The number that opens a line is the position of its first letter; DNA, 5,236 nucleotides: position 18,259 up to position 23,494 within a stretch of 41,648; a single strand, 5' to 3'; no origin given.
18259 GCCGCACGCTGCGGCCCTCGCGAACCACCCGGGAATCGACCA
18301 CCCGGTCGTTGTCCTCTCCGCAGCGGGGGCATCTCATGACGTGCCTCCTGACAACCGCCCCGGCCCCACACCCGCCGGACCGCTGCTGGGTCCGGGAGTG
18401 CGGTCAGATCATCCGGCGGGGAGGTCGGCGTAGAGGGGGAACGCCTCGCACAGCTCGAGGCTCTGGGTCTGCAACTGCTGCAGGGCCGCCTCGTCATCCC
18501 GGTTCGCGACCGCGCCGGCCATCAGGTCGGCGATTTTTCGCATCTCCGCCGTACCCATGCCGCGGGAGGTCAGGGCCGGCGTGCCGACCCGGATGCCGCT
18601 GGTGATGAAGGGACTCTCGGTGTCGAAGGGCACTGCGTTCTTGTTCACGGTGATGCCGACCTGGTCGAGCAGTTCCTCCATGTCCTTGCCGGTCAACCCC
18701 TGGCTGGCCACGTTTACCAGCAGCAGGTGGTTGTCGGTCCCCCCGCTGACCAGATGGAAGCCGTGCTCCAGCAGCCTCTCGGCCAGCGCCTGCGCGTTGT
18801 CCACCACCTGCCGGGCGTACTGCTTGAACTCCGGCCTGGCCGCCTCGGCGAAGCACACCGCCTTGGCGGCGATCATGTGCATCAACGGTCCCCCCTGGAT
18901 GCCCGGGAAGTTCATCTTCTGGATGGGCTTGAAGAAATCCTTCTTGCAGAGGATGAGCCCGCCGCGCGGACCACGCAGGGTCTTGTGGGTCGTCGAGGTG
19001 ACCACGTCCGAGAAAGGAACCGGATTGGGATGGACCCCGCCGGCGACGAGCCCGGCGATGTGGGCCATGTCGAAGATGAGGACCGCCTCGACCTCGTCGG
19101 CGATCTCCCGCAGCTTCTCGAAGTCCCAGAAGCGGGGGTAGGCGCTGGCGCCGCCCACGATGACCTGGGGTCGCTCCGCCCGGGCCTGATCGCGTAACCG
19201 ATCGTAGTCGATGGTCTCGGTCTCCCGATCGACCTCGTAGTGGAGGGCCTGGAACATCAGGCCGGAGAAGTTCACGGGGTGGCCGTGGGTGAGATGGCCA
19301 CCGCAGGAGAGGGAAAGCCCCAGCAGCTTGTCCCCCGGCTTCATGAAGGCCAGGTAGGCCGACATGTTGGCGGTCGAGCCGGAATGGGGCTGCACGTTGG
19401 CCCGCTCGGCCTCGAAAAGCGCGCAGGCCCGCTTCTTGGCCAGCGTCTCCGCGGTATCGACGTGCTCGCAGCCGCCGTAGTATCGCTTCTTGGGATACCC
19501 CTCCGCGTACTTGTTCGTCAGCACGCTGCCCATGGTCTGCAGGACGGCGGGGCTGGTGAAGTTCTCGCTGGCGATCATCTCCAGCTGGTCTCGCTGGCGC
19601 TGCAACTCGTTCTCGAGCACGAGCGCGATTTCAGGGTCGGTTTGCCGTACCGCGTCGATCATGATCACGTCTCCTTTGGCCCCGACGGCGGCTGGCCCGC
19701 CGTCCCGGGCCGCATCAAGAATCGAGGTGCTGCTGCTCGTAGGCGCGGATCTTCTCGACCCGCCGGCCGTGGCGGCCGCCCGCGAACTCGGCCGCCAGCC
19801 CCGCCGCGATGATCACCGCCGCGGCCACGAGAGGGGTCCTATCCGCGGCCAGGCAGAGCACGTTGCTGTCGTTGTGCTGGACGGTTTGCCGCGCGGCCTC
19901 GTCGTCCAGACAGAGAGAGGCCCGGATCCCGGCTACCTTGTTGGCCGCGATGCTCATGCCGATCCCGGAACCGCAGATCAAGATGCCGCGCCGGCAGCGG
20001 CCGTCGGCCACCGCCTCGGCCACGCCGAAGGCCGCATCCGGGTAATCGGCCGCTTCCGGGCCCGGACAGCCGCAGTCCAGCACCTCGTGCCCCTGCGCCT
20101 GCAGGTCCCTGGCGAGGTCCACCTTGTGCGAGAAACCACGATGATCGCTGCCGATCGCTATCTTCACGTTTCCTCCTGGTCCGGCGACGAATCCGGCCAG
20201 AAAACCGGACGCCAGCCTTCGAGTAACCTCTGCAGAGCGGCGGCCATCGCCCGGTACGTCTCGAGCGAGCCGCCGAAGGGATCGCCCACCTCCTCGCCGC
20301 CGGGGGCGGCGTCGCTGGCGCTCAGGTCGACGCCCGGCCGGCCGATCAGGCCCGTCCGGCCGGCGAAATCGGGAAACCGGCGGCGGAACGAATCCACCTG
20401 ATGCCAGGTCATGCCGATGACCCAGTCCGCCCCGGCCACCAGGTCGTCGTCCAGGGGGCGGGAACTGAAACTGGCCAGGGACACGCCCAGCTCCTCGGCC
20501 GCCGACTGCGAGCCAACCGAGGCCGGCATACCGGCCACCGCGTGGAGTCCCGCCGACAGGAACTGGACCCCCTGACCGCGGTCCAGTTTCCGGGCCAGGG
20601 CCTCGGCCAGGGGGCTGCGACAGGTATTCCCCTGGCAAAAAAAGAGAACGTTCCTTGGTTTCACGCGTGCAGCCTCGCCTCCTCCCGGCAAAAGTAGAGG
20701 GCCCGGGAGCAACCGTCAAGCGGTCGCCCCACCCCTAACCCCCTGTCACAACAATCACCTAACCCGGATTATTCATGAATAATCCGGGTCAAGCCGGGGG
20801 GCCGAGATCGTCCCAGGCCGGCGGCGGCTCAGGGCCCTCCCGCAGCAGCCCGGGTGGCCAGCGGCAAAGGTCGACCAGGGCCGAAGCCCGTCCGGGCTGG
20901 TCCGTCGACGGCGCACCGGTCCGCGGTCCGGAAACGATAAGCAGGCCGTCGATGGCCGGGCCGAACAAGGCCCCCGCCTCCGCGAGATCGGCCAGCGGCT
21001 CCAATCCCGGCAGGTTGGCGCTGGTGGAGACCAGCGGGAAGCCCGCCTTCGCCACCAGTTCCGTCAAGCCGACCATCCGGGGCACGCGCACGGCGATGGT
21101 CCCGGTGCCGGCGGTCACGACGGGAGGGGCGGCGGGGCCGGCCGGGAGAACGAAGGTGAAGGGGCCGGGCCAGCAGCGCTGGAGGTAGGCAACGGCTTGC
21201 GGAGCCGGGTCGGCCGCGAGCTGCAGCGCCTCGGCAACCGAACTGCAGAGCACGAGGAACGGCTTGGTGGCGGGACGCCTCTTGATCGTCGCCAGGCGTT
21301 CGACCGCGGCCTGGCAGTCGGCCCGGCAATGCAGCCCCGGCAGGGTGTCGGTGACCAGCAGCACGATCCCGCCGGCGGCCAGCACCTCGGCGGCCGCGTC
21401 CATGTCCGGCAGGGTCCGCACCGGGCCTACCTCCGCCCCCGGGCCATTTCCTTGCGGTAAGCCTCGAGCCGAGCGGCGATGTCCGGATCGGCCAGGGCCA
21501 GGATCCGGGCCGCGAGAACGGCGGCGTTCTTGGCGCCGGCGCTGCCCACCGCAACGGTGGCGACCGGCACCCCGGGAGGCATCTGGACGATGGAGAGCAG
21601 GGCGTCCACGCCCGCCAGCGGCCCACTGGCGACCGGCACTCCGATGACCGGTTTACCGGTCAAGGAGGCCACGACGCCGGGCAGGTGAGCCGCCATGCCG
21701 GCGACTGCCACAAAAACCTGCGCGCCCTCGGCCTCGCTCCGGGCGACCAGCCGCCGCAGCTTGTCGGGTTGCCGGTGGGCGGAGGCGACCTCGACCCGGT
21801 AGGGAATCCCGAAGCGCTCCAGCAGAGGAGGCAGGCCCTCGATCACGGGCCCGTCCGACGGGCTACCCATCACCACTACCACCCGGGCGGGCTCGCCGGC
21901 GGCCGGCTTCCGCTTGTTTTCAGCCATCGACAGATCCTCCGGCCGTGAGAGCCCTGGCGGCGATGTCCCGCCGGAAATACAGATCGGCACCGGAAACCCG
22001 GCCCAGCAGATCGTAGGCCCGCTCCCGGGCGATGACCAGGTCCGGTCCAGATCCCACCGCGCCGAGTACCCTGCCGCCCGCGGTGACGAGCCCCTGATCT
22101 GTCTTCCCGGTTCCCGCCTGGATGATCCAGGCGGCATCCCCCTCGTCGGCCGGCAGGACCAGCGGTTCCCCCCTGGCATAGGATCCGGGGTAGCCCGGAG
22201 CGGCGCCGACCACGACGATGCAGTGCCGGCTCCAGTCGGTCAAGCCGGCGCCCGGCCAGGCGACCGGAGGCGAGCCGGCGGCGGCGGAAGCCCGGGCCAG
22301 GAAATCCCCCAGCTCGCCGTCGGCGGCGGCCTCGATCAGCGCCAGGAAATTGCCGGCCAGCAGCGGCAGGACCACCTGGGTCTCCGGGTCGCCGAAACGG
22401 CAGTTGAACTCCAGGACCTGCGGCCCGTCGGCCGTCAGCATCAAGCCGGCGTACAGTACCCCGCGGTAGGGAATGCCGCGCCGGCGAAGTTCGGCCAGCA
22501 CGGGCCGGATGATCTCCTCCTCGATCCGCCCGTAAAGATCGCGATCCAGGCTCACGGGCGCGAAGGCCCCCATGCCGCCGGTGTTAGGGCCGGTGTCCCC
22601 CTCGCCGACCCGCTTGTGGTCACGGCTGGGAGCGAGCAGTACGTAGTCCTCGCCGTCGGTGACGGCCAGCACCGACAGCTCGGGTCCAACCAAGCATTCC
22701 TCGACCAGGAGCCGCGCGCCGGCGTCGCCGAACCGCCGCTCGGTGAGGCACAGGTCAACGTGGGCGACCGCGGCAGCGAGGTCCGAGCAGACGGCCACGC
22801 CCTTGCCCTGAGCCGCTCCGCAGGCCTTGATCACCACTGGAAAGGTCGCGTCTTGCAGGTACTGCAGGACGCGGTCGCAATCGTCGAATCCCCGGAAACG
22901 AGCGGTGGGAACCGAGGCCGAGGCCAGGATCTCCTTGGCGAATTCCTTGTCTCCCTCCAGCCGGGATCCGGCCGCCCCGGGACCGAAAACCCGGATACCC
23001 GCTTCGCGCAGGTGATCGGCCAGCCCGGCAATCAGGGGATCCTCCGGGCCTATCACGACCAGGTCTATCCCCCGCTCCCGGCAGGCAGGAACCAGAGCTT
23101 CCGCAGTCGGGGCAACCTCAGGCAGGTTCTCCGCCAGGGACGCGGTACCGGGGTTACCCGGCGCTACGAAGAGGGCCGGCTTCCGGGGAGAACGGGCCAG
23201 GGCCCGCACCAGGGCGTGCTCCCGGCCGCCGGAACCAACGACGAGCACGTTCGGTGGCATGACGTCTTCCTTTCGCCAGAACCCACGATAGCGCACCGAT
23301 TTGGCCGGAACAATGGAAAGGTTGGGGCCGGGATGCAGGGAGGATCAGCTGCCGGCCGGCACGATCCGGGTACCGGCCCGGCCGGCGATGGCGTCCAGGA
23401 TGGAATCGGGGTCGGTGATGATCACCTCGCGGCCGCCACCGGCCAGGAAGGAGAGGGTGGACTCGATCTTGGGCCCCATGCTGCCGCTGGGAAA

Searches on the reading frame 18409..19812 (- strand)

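Call 64: search_protein_families(library=pfam, proteins=[window:18409-19812:-], max_evalue=0.001)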
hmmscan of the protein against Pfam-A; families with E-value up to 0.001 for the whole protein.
window:18409-19812:- (467 aa): 3 families
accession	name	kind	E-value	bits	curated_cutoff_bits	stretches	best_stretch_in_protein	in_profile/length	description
PF00464.25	SHMT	-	1.8e-165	550.8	27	1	56-430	2-398/399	Serine hydroxymethyltransferase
PF00155.27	Aminotran_1_2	-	3.1e-09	36.9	19.7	1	111-411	37-346/361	Aminotransferase class I and II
PF01212.27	Beta_elim_lyase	-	3.7e-05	23.6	27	1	126-391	38-274/288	Beta-eliminating lyase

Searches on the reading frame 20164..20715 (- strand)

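Call 64: search_protein_families(library=pfam, proteins=[window:20164-20715:-], max_evalue=0.001)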
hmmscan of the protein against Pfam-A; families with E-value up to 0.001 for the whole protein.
window:20164-20715:- (183 aa): 1 family
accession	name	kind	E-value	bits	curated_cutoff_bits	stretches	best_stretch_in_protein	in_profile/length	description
PF01451.26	LMWPc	-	7.2e-17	62.4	23.2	1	23-168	1-143/144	Low molecular weight phosphotyrosine protein phosphatase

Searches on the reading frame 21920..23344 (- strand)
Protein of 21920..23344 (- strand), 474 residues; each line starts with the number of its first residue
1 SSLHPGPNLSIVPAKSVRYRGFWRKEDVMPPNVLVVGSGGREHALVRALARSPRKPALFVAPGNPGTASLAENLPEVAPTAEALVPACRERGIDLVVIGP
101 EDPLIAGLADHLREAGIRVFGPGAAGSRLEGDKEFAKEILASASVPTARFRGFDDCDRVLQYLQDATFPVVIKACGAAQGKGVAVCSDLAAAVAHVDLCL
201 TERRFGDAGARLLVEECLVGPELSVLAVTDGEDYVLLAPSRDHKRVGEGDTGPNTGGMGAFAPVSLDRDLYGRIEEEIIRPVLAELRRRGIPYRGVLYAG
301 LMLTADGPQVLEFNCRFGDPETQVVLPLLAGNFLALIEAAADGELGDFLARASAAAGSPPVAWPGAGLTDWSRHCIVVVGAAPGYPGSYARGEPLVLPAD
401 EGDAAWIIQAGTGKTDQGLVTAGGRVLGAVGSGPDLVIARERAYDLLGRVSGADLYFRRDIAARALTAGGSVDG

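Call 64: search_protein_families(library=pfam, proteins=[window:21920-23344:-], max_evalue=0.001)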
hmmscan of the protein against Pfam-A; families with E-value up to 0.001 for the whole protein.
window:21920-23344:- (474 aa): 5 families
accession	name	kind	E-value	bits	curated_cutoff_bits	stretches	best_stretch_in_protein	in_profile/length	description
PF01071.24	GARS_A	-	1.8e-68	230.6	27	1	131-322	1-194/194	Phosphoribosylglycinamide synthetase, ATP-grasp (A) domain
PF02844.21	GARS_N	-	1.2e-32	113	29.5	1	32-130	2-100/100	Phosphoribosylglycinamide synthetase, N domain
PF02843.22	GARS_C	-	8.8e-21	74.5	34.8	1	376-464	2-92/92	Phosphoribosylglycinamide synthetase, C domain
PF02786.22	CPSase_L_D2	-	8.8e-07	29.1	19.8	1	132-241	1-113/211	Carbamoyl-phosphate synthase L chain, ATP binding domain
PF02222.28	ATP-grasp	-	0.00012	22.2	27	1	140-235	3-94/179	ATP-grasp domain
